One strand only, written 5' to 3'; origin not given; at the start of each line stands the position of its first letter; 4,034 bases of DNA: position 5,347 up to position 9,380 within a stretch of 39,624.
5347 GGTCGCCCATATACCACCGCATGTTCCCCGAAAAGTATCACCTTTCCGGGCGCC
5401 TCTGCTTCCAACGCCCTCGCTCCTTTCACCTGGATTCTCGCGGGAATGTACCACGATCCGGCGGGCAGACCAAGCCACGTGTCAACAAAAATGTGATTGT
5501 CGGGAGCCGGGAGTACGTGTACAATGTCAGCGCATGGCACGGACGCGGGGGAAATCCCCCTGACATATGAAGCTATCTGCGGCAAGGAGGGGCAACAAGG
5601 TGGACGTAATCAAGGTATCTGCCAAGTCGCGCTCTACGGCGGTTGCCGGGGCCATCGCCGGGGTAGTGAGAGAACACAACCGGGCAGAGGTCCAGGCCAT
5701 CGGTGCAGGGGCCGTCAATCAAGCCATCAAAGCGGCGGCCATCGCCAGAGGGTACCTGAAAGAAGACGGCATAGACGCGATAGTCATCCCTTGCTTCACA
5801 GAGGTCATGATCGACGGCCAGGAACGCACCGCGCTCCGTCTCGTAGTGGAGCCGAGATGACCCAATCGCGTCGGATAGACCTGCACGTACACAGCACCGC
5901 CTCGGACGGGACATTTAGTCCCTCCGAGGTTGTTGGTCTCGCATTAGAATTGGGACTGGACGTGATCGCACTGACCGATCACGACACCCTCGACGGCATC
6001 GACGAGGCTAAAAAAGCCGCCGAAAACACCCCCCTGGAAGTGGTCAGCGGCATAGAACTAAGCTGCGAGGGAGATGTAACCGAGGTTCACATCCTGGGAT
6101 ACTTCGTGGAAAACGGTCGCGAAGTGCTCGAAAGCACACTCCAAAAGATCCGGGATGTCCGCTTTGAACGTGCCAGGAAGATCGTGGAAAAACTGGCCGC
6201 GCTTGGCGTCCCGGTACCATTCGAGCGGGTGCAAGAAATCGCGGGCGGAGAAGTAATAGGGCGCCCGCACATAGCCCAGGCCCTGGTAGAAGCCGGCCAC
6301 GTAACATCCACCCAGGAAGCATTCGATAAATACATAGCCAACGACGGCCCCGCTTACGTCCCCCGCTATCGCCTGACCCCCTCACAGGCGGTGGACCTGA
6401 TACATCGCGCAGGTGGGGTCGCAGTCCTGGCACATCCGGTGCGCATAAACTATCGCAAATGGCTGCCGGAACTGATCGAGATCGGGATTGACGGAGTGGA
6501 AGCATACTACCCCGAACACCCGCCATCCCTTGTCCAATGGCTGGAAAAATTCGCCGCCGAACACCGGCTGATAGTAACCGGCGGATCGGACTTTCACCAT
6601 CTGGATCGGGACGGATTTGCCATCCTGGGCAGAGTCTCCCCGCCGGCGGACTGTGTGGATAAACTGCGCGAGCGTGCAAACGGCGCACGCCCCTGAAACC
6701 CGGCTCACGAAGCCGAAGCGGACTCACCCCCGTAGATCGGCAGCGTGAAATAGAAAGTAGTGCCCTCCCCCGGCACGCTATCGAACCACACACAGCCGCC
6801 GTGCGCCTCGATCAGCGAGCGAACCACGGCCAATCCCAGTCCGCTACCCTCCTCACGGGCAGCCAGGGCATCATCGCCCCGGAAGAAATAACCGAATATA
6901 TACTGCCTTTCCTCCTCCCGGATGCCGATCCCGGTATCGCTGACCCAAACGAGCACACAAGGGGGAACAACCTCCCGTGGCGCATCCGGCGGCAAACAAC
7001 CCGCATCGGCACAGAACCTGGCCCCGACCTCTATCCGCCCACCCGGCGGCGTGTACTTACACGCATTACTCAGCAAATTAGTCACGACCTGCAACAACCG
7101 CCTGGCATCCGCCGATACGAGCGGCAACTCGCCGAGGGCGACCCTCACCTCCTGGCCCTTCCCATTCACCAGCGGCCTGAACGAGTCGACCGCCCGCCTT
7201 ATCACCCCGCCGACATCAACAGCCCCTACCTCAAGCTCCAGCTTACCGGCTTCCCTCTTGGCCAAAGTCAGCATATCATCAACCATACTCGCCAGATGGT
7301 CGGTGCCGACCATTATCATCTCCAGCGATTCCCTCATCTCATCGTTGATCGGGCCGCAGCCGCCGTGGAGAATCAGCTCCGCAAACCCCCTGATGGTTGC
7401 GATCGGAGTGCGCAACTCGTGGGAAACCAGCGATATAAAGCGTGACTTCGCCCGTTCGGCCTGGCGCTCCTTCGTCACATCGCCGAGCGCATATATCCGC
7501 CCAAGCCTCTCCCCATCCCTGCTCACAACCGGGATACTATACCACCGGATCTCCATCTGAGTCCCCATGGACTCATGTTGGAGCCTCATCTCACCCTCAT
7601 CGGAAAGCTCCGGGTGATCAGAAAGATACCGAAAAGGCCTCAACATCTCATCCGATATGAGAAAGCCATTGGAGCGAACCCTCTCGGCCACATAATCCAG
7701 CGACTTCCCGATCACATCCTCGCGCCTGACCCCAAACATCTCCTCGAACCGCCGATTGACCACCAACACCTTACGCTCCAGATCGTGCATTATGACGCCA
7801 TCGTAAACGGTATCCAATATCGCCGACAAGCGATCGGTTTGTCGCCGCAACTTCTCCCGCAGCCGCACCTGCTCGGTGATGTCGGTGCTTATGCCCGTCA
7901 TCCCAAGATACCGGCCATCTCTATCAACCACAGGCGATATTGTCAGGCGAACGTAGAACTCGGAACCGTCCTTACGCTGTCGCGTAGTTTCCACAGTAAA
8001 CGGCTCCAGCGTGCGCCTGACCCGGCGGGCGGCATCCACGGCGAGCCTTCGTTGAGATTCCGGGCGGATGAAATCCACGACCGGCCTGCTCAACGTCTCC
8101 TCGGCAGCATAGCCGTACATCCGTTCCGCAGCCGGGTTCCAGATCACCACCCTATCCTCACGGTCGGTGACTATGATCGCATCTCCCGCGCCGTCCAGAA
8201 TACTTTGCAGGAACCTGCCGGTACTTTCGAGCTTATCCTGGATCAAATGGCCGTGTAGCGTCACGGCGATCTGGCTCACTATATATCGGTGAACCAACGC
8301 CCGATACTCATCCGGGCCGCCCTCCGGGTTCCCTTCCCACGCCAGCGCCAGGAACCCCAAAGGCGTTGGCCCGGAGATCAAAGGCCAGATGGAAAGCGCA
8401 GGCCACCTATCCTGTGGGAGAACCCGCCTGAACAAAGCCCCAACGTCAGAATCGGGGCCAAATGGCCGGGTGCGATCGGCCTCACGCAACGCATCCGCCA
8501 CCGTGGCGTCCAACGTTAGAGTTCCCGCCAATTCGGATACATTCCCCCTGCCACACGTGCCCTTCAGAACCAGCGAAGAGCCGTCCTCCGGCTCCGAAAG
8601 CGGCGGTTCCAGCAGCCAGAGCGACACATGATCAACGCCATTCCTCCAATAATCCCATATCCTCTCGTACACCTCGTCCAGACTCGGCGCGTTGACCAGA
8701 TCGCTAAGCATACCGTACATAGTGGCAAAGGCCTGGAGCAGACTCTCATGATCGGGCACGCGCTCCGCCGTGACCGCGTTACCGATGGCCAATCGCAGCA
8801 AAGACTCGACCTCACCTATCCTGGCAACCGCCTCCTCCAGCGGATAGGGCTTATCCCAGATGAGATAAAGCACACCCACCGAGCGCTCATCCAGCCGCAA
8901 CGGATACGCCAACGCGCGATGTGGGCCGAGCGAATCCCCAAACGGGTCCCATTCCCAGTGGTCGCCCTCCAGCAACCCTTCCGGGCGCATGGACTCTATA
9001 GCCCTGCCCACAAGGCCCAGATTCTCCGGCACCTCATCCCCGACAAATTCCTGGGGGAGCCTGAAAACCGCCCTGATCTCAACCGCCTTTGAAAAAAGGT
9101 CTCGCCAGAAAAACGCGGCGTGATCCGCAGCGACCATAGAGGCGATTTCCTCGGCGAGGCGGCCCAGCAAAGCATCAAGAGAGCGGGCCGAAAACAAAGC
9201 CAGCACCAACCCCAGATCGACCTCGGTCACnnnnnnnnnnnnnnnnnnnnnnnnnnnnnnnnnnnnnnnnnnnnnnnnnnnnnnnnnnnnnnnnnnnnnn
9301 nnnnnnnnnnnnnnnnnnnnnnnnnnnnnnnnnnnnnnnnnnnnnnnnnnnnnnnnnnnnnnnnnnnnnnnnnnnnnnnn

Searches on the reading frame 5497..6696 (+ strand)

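Call 67: search_protein_families(library=pfam, proteins=[window:5497-6696:+], max_evalue=0.001)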
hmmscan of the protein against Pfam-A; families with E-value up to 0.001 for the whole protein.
window:5497-6696:+ (399 aa): 1 family
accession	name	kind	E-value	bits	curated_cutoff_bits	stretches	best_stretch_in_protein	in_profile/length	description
PF02811.25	PHP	-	1.2e-11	45.6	26.4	1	128-193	1-68/164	PHP domain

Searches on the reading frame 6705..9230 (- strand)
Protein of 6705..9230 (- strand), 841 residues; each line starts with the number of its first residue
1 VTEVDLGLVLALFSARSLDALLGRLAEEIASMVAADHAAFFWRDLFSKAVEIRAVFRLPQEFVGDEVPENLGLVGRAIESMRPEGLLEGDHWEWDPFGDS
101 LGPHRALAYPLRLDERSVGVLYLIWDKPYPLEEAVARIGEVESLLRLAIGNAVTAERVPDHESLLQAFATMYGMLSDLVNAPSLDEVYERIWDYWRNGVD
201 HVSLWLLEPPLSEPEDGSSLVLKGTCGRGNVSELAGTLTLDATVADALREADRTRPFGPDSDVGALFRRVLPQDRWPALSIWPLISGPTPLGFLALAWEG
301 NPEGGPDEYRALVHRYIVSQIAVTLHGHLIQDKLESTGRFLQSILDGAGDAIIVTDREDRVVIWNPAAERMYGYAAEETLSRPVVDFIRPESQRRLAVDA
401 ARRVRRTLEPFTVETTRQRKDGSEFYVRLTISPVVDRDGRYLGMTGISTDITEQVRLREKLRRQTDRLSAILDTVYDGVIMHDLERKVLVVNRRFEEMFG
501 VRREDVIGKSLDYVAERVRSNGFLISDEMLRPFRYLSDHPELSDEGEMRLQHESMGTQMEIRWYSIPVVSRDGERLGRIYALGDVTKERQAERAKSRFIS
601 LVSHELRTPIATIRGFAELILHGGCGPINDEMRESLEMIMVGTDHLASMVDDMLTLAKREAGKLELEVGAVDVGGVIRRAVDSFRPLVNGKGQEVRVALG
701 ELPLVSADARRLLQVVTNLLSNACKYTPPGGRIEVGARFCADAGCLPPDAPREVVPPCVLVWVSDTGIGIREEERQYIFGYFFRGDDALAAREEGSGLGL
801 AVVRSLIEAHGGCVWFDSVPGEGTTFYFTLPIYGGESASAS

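Call 32: search_protein_families(library=pfam, proteins=[window:6705-9230:-], max_evalue=0.0001)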
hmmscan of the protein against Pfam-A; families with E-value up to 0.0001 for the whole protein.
window:6705-9230:- (841 aa): 11 families
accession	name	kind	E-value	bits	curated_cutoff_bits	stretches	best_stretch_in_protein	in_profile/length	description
PF00989.32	PAS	-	1.6e-30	105.9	22.6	2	340-450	2-112/113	PAS fold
PF13426.13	PAS_9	-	8.3e-27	93.9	27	2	350-453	2-103/103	PAS domain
PF02518.31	HATPase_c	-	2.8e-25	89.4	26.4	1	708-832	2-109/111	Histidine kinase-, DNA gyrase B-, and HSP90-like ATPase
PF08448.16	PAS_4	-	5.6e-21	75.3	23.1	1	345-456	1-110/110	PAS fold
PF00512.31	HisKA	-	1.1e-18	67.4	26.9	1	594-662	1-66/66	His Kinase A (phospho-acceptor) domain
PF13188.13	PAS_8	-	1.4e-17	63.3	21.8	2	467-518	2-54/65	PAS domain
PF08447.18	PAS_3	-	8e-15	55.3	25.6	1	362-447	2-88/89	PAS fold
PF12860.13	PAS_7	-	9.3e-11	42.3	27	0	472-592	1-114/115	PAS fold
PF13185.12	GAF_2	-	4.8e-09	37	28.6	1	15-133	1-118/136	GAF domain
PF01590.32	GAF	-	1.2e-06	29.5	22.4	0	18-128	2-112/133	GAF domain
PF13596.12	PAS_10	-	9.7e-05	23.4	22.1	0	342-452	2-106/106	PAS domain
